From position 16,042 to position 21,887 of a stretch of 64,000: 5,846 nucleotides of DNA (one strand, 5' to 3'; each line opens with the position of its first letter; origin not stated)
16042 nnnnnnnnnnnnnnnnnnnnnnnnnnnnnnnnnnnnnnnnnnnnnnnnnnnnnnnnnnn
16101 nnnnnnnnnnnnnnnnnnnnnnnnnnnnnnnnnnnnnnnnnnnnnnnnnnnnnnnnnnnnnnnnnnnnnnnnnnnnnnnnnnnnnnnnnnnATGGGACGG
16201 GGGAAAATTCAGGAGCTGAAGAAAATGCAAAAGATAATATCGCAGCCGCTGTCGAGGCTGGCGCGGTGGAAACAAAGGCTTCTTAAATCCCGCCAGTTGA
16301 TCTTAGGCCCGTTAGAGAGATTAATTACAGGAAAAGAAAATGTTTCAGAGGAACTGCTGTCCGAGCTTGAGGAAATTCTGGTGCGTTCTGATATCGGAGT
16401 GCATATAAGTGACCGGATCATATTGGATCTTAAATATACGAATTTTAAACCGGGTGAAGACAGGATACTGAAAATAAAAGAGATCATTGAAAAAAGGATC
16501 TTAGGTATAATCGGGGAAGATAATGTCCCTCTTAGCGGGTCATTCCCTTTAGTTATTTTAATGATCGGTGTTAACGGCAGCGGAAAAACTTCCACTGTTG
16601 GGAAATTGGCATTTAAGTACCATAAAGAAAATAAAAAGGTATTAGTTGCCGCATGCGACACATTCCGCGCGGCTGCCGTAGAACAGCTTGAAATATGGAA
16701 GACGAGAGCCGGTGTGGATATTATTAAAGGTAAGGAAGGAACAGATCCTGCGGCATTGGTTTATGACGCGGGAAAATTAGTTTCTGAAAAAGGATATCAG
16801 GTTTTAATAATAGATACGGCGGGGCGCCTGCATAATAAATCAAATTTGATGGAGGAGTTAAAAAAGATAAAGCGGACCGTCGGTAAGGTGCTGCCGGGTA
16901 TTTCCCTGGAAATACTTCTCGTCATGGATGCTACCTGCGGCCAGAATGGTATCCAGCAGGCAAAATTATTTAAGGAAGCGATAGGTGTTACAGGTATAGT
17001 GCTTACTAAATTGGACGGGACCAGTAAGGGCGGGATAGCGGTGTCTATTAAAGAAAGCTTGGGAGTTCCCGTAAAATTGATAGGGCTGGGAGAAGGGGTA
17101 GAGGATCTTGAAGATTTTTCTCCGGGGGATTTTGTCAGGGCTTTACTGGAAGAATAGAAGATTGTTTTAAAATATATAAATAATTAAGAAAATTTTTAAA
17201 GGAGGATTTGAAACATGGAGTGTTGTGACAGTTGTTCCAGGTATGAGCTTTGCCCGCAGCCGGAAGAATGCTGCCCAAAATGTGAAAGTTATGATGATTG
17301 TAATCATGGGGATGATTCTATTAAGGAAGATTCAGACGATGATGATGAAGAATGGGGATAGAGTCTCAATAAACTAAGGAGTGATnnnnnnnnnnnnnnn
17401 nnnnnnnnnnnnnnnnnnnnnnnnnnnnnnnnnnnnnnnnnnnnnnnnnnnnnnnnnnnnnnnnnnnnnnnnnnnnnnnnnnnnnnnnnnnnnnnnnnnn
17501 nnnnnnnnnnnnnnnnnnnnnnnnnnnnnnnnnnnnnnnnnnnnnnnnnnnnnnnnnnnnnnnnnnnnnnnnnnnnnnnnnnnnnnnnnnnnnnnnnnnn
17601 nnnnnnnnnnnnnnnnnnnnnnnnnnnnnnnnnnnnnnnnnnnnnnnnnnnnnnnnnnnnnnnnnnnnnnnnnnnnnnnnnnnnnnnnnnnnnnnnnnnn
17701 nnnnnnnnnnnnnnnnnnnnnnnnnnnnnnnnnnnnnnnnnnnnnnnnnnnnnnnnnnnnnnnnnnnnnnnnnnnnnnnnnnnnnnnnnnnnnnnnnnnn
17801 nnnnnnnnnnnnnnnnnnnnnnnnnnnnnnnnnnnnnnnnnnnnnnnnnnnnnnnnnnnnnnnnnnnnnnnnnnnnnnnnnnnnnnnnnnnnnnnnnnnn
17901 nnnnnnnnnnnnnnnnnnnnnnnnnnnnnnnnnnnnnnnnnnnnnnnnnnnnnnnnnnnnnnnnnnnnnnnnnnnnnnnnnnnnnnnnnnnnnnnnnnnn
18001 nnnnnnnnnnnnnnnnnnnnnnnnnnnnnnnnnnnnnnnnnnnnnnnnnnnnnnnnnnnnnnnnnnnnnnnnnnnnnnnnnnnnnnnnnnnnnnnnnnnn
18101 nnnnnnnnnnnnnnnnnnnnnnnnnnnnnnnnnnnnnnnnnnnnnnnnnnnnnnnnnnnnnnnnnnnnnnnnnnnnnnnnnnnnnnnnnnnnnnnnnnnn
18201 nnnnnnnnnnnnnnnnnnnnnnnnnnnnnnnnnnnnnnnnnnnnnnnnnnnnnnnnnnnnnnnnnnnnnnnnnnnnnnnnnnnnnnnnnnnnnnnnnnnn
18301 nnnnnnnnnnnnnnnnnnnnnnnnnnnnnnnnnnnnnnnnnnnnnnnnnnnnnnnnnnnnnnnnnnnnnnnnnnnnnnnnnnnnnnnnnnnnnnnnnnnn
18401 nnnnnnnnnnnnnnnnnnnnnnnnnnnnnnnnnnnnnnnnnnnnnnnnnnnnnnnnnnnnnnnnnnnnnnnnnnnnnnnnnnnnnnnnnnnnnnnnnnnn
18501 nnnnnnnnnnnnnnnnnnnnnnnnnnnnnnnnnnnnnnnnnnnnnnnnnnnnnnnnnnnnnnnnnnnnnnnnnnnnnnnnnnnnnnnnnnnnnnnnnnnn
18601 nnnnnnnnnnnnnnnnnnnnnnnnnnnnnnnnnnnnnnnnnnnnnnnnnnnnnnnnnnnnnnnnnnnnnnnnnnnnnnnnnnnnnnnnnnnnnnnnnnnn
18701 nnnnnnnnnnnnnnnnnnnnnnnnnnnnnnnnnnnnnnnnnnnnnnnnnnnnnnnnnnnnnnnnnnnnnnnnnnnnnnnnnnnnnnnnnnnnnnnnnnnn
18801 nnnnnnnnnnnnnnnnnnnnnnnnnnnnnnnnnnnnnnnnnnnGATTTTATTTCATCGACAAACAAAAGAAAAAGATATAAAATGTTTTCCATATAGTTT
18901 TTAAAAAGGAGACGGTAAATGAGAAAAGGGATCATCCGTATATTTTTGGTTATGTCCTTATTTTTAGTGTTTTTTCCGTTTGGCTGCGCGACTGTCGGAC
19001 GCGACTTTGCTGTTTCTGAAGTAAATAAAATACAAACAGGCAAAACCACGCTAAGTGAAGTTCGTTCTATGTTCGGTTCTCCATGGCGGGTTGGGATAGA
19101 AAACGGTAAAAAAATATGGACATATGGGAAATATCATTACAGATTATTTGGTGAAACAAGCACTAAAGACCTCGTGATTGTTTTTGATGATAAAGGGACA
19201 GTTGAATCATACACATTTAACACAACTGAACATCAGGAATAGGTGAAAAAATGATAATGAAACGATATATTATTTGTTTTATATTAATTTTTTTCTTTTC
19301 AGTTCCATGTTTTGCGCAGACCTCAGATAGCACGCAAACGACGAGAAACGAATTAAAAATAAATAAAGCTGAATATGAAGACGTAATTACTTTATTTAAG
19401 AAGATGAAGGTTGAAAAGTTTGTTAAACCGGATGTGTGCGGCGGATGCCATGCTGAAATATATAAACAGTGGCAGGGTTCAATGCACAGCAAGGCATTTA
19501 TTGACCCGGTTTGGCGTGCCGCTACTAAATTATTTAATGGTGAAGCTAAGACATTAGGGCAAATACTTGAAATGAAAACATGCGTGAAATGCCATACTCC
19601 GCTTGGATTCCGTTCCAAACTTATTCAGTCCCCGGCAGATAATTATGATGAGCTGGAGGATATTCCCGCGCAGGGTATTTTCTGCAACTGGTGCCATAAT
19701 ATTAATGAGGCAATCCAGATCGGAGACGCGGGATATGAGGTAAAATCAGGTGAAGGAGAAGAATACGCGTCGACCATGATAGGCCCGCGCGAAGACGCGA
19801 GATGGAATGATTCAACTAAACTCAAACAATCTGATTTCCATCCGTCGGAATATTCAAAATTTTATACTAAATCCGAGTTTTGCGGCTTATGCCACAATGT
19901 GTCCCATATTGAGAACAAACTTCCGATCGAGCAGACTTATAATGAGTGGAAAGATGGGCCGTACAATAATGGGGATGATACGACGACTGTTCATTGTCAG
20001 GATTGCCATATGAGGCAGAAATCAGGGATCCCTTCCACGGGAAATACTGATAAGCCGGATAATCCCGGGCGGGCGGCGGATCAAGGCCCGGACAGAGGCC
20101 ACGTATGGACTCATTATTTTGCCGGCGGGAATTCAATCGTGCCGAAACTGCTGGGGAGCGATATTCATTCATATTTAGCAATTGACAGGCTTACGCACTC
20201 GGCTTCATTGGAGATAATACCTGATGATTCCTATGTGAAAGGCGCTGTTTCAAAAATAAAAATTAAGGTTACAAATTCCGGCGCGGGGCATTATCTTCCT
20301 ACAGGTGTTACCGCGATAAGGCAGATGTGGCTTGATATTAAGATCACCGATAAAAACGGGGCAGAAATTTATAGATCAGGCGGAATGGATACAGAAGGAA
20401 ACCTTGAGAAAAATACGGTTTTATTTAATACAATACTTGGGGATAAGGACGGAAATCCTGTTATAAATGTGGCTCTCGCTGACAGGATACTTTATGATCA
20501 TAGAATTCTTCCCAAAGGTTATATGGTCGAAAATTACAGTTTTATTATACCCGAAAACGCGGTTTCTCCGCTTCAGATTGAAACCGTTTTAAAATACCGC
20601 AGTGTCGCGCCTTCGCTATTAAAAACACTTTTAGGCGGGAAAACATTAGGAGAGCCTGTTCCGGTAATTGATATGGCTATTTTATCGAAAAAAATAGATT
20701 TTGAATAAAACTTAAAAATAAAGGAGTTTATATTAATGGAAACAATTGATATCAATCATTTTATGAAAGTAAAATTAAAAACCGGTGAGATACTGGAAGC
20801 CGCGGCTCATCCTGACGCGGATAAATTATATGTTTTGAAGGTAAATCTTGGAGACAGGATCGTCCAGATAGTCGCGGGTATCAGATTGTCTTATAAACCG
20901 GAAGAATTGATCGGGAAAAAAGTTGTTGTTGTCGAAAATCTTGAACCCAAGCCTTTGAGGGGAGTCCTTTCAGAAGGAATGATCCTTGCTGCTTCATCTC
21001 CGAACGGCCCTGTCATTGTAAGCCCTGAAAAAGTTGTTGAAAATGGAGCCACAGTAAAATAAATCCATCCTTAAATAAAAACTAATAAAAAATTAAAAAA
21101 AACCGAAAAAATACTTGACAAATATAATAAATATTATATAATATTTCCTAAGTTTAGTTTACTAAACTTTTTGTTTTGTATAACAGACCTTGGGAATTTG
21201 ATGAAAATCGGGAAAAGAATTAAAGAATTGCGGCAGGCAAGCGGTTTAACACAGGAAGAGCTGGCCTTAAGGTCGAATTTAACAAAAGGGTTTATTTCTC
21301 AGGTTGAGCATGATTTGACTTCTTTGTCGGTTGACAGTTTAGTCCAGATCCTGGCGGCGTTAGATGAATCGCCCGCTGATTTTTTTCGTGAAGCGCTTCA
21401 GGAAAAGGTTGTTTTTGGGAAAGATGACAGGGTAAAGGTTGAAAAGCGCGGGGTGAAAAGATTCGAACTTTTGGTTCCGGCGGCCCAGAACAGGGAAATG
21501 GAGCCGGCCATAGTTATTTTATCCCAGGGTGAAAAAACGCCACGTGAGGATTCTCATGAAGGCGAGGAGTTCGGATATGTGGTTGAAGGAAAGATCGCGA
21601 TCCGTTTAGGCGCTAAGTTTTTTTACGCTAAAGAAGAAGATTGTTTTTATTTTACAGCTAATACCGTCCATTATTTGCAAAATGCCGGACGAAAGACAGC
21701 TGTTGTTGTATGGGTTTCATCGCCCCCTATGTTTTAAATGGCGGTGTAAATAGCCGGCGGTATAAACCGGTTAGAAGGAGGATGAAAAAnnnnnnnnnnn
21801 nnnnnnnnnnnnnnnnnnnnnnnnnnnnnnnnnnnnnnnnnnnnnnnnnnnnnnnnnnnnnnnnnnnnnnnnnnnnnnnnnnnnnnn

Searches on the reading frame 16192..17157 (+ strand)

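Call 83: search_protein_families(library=pfam, proteins=[window:16192-17157:+], max_evalue=0.0001)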
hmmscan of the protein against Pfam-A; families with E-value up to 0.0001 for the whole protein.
window:16192-17157:+ (321 aa): 3 families
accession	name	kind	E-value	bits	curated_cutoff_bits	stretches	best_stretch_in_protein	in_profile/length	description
PF00448.28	SRP54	-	4.8e-74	248.7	22.7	1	120-319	2-195/196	SRP54-type protein, GTPase domain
PF02881.24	SRP54_N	-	3.6e-06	27.5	22.4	1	43-82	7-53/75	SRP54-type protein, helical bundle domain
PF01656.29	CbiA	-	2e-05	25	25.4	0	129-157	9-37/125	CobQ/CobB/MinD/ParA nucleotide binding domain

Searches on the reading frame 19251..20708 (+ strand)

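Call 83: search_protein_families(library=pfam, proteins=[window:19251-20708:+], max_evalue=0.0001)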
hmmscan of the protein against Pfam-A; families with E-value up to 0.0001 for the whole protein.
window:19251-20708:+ (485 aa): 3 families
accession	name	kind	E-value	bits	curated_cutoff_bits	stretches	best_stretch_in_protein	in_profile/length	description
PF13435.11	Cytochrome_C554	-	6.8e-08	33.8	20.8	1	62-149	1-83/84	Cytochrome c554 and c-prime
PF14522.11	Cytochrome_C7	-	9.3e-07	29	24.8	0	108-156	13-55/67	Cytochrome c7 and related cytochrome c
PF03264.19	Cytochrom_NNT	-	3.7e-05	24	24.1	0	206-257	34-76/174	NapC/NirT cytochrome c family, N-terminal region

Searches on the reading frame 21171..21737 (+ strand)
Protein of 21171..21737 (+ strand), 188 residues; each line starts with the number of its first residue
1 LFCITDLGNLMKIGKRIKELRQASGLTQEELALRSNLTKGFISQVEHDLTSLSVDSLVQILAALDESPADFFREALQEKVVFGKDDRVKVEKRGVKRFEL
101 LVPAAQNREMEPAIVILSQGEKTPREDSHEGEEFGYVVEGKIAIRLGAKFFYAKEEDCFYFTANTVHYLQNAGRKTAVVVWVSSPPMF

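Call 11: search_protein_families(library=pfam, proteins=[window:21171-21737:+])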
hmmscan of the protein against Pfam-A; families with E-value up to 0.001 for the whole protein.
window:21171-21737:+ (188 aa): 6 families
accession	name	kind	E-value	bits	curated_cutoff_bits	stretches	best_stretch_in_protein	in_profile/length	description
PF07883.17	Cupin_2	-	8.5e-15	54.7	27.2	1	114-182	2-69/70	Cupin domain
PF01381.28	HTH_3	-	1e-11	45.1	23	1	17-71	1-55/55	Helix-turn-helix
PF13560.12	HTH_31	-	1.1e-06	29.3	27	1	14-69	3-59/64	Helix-turn-helix domain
PF13744.12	HTH_37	-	4.9e-06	26.7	27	1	12-65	18-72/80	Helix-turn-helix domain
PF12844.13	HTH_19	-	3.1e-05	24.3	30.2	1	14-72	1-59/64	Helix-turn-helix domain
PF13443.12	HTH_26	-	0.00018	22.1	22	1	16-72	1-58/63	Cro/C1-type HTH DNA-binding domain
